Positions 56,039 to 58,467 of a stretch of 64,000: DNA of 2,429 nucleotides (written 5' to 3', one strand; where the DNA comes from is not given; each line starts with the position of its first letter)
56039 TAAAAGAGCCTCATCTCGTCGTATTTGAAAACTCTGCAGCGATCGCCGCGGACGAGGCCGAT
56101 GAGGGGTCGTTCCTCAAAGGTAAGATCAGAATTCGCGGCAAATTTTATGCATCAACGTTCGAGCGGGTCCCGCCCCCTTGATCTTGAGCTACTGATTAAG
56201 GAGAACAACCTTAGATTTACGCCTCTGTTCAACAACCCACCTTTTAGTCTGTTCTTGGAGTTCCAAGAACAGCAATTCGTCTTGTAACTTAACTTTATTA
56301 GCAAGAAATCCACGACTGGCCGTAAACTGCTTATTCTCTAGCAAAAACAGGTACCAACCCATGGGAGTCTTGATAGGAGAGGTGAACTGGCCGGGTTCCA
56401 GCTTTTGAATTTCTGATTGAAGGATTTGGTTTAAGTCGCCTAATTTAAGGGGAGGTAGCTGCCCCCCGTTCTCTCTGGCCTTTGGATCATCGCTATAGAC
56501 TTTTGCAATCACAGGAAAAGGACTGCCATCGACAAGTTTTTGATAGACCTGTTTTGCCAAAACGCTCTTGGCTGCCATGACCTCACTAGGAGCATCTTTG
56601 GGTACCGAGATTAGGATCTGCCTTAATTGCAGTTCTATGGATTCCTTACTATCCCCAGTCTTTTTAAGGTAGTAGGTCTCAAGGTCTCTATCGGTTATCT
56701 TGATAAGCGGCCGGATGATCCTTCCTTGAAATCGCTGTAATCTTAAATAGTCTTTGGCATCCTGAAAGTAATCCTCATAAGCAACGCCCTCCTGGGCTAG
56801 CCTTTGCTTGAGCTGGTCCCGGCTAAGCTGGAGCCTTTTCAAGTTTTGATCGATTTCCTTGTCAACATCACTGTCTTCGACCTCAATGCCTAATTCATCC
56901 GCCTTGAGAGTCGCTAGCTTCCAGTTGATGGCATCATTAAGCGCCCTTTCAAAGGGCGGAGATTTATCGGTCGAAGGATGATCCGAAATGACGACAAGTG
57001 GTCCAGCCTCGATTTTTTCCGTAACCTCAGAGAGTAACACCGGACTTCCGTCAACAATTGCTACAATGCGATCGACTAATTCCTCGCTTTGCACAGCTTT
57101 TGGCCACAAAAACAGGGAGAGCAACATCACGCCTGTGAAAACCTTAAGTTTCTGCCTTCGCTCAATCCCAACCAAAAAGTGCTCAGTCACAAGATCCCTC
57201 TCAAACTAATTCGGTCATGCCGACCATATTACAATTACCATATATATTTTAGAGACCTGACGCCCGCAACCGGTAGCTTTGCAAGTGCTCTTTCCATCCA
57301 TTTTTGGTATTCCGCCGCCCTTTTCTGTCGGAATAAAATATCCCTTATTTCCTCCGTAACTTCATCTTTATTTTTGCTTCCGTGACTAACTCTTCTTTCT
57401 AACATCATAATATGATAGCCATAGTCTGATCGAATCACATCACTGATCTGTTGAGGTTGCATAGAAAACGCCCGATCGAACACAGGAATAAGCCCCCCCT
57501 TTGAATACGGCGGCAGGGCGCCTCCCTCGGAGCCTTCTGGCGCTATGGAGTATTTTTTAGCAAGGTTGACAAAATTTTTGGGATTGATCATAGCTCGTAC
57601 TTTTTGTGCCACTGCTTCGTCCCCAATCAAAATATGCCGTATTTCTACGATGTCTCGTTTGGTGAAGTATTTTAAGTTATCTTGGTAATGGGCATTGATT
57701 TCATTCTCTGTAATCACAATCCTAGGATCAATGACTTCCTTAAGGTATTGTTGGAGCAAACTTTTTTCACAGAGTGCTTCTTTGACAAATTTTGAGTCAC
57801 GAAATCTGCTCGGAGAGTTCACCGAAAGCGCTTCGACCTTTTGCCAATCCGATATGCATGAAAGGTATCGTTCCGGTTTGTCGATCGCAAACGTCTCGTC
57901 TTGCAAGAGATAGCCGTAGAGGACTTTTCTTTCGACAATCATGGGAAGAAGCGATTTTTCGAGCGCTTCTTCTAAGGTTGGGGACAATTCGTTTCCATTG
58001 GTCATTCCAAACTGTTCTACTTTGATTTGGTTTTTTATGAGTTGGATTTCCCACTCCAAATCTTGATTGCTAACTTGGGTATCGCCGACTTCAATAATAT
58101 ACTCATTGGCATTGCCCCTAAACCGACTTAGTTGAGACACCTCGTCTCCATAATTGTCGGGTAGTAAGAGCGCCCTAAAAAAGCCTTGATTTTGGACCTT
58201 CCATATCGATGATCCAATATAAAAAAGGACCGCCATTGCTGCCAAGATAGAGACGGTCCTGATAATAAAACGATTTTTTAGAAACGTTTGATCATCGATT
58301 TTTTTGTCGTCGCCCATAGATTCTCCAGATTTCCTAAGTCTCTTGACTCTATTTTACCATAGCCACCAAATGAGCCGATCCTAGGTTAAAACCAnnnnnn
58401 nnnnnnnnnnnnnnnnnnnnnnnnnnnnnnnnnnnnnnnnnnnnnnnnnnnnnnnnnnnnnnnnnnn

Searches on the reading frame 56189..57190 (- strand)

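Call 85: search_protein_families(library=pfam, proteins=[window:56189-57190:-], max_evalue=0.00001)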
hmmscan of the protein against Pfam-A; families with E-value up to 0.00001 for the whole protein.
window:56189-57190:- (333 aa): 5 families
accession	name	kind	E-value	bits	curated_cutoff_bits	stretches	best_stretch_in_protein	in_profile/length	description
PF13616.12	Rotamase_3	-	2.5e-15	57.5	22.5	1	176-282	4-110/116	PPIC-type PPIASE domain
PF00639.27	Rotamase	-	1.1e-13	52.4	21.7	1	192-285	2-96/97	PPIC-type PPIASE domain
PF09312.16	SurA_N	-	3.5e-10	40.5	30.8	1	39-152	1-115/118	SurA N-terminal domain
PF13624.11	SurA_N_3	-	5.3e-08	33.3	27.2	1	15-154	14-161/162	SurA-like N-terminal domain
PF13145.12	Rotamase_2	-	1.6e-07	32.6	27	1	165-288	1-109/121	PPIC-type PPIASE domain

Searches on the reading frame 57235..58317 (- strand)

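Call 85: search_protein_families(library=pfam, proteins=[window:57235-58317:-], max_evalue=0.00001)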
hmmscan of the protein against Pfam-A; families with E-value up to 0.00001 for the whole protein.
window:57235-58317:- (360 aa): 3 families
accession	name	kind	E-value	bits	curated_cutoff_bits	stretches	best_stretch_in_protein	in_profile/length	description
PF00639.27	Rotamase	-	1.3e-10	42.5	21.7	1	240-307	25-96/97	PPIC-type PPIASE domain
PF13145.12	Rotamase_2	-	7.2e-10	40.2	27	1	202-314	1-113/121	PPIC-type PPIASE domain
PF13616.12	Rotamase_3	-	5.7e-09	37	22.5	1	237-305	40-111/116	PPIC-type PPIASE domain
